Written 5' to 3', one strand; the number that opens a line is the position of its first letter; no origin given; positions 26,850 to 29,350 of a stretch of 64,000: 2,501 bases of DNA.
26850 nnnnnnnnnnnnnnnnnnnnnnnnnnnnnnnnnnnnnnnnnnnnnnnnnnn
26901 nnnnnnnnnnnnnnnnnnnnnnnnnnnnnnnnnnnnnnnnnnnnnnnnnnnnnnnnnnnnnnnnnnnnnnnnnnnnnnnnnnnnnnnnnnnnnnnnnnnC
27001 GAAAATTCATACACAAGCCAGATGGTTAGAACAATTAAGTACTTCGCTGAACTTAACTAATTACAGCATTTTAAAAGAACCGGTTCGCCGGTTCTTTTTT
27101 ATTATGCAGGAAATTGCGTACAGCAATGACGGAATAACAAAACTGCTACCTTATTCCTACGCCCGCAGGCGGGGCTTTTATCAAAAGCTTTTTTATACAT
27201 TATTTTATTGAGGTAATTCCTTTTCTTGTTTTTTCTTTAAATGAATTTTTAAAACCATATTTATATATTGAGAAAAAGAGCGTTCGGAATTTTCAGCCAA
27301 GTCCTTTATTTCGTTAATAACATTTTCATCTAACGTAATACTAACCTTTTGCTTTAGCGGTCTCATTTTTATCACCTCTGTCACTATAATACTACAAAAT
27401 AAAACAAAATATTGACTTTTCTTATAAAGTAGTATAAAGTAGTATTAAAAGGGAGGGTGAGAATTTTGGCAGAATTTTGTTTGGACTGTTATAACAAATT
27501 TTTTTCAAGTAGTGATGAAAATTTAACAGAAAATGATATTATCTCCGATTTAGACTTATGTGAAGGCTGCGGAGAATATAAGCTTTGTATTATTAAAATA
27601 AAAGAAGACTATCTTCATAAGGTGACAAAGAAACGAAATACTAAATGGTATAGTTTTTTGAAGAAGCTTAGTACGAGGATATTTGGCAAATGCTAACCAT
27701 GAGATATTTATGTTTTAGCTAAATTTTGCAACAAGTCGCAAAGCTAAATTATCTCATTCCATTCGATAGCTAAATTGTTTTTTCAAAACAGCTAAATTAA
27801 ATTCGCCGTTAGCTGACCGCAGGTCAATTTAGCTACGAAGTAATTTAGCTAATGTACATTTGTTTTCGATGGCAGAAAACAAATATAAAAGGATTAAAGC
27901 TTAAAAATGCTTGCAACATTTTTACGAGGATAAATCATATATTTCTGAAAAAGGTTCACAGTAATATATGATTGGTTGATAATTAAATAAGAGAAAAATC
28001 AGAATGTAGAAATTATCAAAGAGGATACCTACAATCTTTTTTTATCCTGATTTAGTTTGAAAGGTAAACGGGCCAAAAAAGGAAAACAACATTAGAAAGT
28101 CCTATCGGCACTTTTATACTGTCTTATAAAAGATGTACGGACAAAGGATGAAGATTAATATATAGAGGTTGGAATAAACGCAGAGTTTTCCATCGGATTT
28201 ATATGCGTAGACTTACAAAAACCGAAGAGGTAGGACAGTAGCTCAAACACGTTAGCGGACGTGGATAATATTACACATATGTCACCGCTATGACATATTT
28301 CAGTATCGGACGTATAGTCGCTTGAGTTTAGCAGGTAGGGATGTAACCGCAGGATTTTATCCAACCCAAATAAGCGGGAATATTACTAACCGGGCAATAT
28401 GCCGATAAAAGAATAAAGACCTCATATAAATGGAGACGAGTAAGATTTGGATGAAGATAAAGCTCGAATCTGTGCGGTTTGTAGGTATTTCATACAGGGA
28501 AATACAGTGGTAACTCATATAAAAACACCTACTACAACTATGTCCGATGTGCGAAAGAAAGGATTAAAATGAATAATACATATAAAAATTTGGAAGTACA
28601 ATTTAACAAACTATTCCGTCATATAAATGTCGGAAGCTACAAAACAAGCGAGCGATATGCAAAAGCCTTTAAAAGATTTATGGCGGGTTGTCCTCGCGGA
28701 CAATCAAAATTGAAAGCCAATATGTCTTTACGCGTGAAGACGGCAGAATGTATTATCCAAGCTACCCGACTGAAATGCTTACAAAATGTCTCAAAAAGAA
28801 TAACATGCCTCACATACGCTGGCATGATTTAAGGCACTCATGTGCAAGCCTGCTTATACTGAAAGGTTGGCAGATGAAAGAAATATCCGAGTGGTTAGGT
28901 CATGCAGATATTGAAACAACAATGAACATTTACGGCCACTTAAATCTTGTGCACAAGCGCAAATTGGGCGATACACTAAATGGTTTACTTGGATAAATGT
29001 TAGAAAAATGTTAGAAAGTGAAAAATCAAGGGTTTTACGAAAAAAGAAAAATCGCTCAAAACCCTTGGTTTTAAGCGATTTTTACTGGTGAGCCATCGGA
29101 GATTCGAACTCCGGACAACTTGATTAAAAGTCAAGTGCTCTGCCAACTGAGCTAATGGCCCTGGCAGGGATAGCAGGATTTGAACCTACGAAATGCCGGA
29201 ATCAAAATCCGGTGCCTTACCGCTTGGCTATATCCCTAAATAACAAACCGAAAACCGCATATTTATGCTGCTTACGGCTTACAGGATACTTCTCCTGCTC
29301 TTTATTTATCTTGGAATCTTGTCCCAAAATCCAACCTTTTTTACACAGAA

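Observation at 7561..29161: attR-like and attL-like ends of one tRNA-Lys-integrating element lie 21 kb apart in inverted orientation around core genes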

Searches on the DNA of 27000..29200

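Call 79: search_rna_families(source=window, start=27000, end=29200, threshold=evalue, max_evalue=0.1)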
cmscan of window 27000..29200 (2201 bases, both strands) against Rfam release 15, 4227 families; matches with E-value up to 0.1: 1.
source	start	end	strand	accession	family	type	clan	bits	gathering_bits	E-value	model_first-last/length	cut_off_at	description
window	29089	29161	-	RF00005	tRNA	Gene; tRNA;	CL00001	70.8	29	6.4e-15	1-71/71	no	tRNA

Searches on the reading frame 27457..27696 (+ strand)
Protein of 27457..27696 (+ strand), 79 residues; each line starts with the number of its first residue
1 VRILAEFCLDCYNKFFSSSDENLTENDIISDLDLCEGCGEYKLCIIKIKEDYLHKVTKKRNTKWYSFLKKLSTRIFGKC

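Call 6: search_protein_families(library=pfam, proteins=[window:27457-27696:+], max_evalue=0.01)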
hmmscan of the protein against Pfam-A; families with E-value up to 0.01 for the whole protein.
window:27457-27696:+ (79 aa): 0 families

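Call 7: search_protein_families(library=phrogs, proteins=[window:27457-27696:+], max_evalue=0.01)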
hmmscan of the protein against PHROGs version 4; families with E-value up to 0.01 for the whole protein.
window:27457-27696:+ (79 aa): 0 families

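Call 75: find_encoding_contigs(protein=window:27457-27696:+, flank=10000, max_places=10)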
Protein window:27457-27696:+ (79 aa): no gene with exactly this product is on record in the collection.

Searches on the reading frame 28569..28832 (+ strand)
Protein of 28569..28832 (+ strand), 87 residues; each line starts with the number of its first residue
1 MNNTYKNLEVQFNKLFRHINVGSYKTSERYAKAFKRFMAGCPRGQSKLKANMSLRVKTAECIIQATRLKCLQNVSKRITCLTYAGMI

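Call 6: search_protein_families(library=pfam, proteins=[window:28569-28832:+], max_evalue=0.01)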
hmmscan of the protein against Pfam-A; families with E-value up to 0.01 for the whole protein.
window:28569-28832:+ (87 aa): 0 families

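Call 7: search_protein_families(library=phrogs, proteins=[window:28569-28832:+], max_evalue=0.01)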
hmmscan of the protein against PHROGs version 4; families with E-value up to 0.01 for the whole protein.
window:28569-28832:+ (87 aa): 1 family
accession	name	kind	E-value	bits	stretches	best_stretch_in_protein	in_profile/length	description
phrog_2624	-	tail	0.0066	17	1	7-66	126-183/270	tail assembly chaperone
